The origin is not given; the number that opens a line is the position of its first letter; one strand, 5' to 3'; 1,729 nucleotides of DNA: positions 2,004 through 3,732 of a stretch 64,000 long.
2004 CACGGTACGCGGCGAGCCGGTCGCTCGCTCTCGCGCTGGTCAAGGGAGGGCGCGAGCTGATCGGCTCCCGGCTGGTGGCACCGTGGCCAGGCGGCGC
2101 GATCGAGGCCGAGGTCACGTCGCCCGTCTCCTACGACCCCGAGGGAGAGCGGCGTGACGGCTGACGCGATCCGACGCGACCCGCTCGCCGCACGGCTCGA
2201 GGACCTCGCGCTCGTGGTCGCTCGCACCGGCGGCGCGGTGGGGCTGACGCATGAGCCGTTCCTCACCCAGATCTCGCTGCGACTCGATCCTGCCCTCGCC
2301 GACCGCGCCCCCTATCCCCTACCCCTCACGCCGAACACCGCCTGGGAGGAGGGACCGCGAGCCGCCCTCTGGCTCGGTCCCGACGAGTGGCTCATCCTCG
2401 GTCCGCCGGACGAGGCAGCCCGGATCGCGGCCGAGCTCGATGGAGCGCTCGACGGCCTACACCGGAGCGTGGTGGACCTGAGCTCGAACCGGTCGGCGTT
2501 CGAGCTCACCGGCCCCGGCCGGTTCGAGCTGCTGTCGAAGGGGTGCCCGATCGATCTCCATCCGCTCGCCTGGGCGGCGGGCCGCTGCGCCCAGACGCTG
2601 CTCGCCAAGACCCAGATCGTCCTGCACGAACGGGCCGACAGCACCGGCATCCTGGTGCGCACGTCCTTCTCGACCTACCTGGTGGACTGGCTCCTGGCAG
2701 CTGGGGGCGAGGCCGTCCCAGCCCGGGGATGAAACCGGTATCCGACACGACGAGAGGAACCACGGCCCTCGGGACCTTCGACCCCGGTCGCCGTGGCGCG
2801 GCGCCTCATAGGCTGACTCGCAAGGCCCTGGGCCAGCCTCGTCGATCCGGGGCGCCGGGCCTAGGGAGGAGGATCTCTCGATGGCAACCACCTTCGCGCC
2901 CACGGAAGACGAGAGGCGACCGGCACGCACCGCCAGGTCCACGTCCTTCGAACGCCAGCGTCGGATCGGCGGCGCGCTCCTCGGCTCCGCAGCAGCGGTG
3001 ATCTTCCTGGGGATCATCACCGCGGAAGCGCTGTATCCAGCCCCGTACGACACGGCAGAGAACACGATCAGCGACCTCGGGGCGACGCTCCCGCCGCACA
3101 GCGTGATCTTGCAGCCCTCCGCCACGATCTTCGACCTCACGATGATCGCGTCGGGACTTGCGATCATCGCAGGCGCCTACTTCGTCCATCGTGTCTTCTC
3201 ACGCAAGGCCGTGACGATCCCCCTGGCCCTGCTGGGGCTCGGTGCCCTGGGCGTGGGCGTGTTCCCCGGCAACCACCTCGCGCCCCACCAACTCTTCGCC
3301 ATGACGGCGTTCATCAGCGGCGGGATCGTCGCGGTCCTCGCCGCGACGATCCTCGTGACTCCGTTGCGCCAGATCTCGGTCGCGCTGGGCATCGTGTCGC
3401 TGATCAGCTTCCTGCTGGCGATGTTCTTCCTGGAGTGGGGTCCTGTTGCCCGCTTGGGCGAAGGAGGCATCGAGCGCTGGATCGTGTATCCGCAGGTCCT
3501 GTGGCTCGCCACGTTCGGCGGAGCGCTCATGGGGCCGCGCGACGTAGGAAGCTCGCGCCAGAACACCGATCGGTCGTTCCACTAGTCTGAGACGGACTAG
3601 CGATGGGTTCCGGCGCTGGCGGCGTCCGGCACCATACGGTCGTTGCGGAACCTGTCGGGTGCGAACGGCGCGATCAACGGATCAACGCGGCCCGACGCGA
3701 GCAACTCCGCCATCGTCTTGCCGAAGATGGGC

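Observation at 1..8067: Two heterotetrameric sarcosine-oxidase-like gene sets arranged convergently; the second has non-canonical order D-A-G-B and a truncated SoxG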

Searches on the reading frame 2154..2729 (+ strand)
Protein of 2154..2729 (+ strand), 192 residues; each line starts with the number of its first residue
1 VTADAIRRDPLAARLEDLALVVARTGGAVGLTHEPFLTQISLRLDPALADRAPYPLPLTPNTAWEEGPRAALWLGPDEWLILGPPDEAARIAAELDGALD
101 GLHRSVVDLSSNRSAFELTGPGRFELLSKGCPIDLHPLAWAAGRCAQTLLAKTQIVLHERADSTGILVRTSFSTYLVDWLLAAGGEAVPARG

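Call 6: search_protein_families(library=pfam, proteins=[window:2154-2729:+])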
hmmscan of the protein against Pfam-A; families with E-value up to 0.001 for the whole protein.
window:2154-2729:+ (192 aa): 1 family
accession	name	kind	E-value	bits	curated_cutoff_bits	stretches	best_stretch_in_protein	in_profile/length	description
PF04268.17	SoxG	-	2e-16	60.9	21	1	67-184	31-150/152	Sarcosine oxidase, gamma subunit family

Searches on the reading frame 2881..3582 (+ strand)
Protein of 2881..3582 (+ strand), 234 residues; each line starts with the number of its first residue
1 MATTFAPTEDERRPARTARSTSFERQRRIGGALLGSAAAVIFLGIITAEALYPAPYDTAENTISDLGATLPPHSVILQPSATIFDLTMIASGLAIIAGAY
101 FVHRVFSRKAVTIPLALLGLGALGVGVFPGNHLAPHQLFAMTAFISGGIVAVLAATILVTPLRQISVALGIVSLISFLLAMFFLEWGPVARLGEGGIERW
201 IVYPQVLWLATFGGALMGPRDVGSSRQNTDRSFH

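Call 6: search_protein_families(library=pfam, proteins=[window:2881-3582:+])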
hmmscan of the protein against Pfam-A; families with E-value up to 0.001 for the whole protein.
window:2881-3582:+ (234 aa): 1 family
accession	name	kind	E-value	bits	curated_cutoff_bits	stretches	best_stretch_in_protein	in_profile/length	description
PF06197.19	DUF998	-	3.7e-20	72.8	30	1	37-213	2-182/184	Protein of unknown function (DUF998)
